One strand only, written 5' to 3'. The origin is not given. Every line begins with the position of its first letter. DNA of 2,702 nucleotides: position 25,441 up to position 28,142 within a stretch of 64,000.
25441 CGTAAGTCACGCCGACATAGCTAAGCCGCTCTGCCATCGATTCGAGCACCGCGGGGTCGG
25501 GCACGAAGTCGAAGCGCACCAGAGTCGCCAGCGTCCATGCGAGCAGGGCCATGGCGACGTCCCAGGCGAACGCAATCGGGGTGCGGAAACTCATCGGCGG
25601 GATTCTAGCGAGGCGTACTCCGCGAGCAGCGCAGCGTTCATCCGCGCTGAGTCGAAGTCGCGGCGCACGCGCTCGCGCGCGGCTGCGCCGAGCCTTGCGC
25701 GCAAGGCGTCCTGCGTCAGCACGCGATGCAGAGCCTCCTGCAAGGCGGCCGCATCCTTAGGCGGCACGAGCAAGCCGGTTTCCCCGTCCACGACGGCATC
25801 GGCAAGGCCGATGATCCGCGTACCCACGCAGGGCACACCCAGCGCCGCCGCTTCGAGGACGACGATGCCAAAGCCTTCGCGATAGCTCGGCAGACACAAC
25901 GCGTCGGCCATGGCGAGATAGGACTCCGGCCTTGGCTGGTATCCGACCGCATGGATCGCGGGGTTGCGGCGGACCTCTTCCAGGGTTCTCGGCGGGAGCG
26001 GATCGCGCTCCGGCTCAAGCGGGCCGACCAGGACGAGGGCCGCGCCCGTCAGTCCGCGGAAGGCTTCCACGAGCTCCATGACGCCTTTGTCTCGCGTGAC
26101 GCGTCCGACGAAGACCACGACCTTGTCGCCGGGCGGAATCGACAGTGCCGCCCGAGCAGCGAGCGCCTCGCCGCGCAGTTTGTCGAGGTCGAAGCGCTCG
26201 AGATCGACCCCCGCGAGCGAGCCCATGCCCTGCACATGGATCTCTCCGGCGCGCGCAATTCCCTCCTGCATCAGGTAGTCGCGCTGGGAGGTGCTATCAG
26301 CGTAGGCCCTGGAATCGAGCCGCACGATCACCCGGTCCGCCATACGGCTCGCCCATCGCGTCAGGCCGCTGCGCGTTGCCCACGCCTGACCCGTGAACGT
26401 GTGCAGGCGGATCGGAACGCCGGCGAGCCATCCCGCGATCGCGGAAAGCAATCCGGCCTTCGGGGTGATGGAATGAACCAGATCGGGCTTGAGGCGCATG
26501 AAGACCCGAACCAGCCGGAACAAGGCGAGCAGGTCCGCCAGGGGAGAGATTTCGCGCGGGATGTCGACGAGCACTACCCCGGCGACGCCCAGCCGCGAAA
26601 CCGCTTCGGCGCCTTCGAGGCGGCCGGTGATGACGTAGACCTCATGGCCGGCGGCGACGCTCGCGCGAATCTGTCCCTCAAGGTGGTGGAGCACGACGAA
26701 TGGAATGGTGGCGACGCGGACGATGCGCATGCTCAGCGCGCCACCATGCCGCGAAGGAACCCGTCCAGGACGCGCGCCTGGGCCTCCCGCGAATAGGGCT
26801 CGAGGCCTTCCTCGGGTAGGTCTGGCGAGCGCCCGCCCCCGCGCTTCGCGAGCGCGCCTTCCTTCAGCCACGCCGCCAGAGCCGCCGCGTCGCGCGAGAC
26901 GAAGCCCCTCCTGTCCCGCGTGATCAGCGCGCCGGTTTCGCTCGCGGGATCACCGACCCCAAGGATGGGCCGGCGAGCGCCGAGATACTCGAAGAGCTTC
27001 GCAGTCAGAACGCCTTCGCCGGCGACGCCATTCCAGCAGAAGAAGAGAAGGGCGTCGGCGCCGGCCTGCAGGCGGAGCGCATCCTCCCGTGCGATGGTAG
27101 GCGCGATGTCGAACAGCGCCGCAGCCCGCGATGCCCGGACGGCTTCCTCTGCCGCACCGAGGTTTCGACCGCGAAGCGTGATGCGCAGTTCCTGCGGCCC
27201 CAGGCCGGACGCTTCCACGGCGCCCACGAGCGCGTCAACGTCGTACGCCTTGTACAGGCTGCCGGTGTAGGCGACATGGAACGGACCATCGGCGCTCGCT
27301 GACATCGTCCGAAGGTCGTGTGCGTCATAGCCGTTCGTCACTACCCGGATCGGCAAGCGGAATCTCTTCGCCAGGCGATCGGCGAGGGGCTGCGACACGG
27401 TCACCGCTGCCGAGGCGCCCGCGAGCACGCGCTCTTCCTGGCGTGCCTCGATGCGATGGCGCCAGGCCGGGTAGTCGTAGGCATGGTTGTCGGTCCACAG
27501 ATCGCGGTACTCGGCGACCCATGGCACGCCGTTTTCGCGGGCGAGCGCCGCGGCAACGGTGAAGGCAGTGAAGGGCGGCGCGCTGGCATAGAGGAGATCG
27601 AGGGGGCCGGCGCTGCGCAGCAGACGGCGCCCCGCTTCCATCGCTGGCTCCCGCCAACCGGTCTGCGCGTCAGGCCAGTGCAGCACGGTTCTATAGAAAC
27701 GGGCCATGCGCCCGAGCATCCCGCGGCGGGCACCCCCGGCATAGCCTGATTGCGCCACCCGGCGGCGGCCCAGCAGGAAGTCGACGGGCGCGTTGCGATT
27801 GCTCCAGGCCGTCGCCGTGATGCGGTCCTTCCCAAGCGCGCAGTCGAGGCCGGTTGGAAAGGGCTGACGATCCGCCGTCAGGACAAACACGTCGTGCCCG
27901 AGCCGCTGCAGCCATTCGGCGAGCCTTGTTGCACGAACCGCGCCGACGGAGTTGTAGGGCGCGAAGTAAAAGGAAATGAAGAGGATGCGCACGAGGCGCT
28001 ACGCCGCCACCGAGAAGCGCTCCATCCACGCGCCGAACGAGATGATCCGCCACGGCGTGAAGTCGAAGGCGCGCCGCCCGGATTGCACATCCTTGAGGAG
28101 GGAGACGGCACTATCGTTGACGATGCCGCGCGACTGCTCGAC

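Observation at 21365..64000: About 42-kb ABC-transporter-type surface-glycan locus in two back-to-back minus-strand gene arrays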

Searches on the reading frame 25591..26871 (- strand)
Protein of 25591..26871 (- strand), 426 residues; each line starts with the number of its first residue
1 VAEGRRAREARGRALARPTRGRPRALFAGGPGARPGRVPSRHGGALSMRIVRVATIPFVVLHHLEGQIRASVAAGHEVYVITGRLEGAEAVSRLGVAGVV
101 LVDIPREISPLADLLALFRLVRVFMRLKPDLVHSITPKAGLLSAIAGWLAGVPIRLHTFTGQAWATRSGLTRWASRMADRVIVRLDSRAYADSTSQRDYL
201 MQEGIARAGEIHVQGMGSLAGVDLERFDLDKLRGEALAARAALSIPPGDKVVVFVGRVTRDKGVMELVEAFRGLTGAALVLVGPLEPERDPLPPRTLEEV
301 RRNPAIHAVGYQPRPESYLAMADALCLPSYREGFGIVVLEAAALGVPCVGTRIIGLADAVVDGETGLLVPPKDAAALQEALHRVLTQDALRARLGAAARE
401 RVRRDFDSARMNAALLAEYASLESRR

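Call 4: search_protein_families(library=pfam, proteins=[window:25591-26871:-], max_evalue=0.001)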
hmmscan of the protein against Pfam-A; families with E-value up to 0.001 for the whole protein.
window:25591-26871:- (426 aa): 7 families
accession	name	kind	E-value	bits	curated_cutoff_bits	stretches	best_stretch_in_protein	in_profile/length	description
PF00534.26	Glycos_transf_1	-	6.6e-35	120.6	26.4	1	240-401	6-172/172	Glycosyl transferases group 1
PF13692.12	Glyco_trans_1_4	-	2.9e-30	105.8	27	1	250-386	2-141/142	Glycosyl transferases group 1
PF13579.12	Glyco_trans_4_4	-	2e-16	61.2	29.7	1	64-213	7-154/158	Glycosyl transferase 4-like domain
PF13439.12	Glyco_transf_4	-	1.3e-12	48.5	28.5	1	68-183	12-139/170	Glycosyltransferase Family 4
PF20706.3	GT4-conflict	-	1.3e-10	41.3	26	1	247-418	195-370/385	Family 4 Glycosyltransferase in conflict systems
PF13524.12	Glyco_trans_1_2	-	7.4e-07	29.7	25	1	337-416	66-143/144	Glycosyl transferase-like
PF13477.12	Glyco_trans_4_2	-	1.8e-05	25.4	23.4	1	68-162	17-109/139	Glycosyl transferase 4-like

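Call 69: search_protein_families(library=ncbifam, proteins=[window:25591-26730:-], max_evalue=0.000001)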
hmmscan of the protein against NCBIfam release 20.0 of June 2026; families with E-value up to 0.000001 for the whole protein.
window:25591-26730:- (379 aa): 30 families (the best 25 are shown)
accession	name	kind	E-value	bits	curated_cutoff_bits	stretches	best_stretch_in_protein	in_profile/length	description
TIGR03088.1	stp2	hypoth_equivalog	3.1e-32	112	409.05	1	65-372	65-370/374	TIGR03088 family PEP-CTERM/XrtA system glycosyltransferase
NF047684.1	TeichurnBiosyTuaC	equivalog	3.6e-30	105.2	550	1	173-374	192-388/391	teichuronic acid biosynthesis protein TuaC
NF053787.1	GlcN_PG_synth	equivalog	2.8e-27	95.5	480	1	76-375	77-359/361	N-acetylglucosaminyl phosphatidylglycerol synthase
TIGR03449.1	mycothiol_MshA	equivalog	5.3e-24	84.9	462.5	1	131-373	157-401/406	D-inositol-3-phosphate glycosyltransferase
TIGR03999.1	thiol_BshA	equivalog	3.1e-23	82.3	273.7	1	189-373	186-371/375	N-acetyl-alpha-D-glucosaminyl L-malate synthase BshA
NF041876.1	EPS_EpsE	equivalog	2.6e-22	79.6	400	1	270-366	291-387/389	exopolysaccharide biosynthesis GT4 family glycosyltransferase EpsE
TIGR02149.1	glgA_Coryne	subfamily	4.8e-21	75.3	302.4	1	173-363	176-378/391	glycogen synthase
TIGR04047.1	MSMEG_0565_glyc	hypoth_equivalog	5.2e-16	58.7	259.85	1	270-357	272-357/373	MSMEG_0565 family glycosyltransferase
TIGR04157.1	glyco_rSAM_CFB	subfamily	8.3e-13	48.1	400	0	273-366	299-400/406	TIGR04157 family glycosyltransferase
TIGR02095.1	glgA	subfamily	8.3e-13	47.8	328.45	1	186-359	278-461/477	glycogen/starch synthase, ADP-glucose type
NF038295.1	EPS_HpsP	equivalog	2.8e-12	46.3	550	1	190-374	195-386/388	hormogonium polysaccharide biosynthesis glycosyltransferase HpsP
NF038229.1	Glyco4_Geo_Pelo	equivalog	4.1e-12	45.8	400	1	215-371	174-332/338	GPMC system family 4 glycosyltransferase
NF038298.1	EPS_HpsO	equivalog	4.4e-12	45.5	575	1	174-373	177-385/388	hormogonium polysaccharide biosynthesis glycosyltransferase HpsO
TIGR04063.1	stp3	hypoth_equivalog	2.5e-11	43.1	442.05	1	72-362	83-382/397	TIGR04063 family PEP-CTERM/XrtA system glycosyltransferase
NF050063.1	ProtGlycPglJ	equivalog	4.8e-11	42.5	500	1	198-369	190-360/363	N-acetylgalactosamine-N,N'-diacetylbacillosaminyl-diphospho-undecaprenol 4-alpha-N-acetylgalactosaminyltransferase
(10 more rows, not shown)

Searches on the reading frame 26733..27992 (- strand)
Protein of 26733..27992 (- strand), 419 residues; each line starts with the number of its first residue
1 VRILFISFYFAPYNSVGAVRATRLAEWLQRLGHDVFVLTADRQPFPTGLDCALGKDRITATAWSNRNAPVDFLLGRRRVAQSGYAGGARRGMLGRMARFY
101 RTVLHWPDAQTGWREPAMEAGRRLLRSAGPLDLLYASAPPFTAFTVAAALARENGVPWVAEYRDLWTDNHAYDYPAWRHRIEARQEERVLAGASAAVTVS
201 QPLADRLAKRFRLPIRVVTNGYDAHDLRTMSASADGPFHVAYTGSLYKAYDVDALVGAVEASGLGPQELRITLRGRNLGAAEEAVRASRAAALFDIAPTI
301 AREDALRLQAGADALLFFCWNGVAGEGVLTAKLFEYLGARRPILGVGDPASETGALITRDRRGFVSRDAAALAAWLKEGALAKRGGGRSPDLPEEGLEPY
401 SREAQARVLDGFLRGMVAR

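Call 4: search_protein_families(library=pfam, proteins=[window:26733-27992:-], max_evalue=0.001)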
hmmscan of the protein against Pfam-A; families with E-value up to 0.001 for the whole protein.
window:26733-27992:- (419 aa): 2 families
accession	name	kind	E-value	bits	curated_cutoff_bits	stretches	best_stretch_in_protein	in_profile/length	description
PF13439.12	Glyco_transf_4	-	1.2e-14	55.1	28.5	1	19-224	6-168/170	Glycosyltransferase Family 4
PF13579.12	Glyco_trans_4_4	-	1.3e-12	48.7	29.7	1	18-221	4-158/158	Glycosyl transferase 4-like domain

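Call 39: search_protein_families(library=pfam, proteins=[window:26733-27992:-], max_evalue=1)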
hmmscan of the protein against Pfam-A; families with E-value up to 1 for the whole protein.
window:26733-27992:- (419 aa): 4 families
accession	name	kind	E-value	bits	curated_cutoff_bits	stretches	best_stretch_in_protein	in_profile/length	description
PF13439.12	Glyco_transf_4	-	1.2e-14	55.1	28.5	1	19-224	6-168/170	Glycosyltransferase Family 4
PF13579.12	Glyco_trans_4_4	-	1.3e-12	48.7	29.7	1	18-221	4-158/158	Glycosyl transferase 4-like domain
PF14258.12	DUF4350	-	0.051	14.3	30.4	0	10-46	44-76/181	Domain of unknown function (DUF4350)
PF16093.10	PAC4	-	0.15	12.5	31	1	191-219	47-75/77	Proteasome assembly chaperone 4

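Call 69: search_protein_families(library=ncbifam, proteins=[window:26733-27992:-], max_evalue=0.000001)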
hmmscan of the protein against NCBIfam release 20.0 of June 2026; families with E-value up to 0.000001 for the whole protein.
window:26733-27992:- (419 aa): 0 families
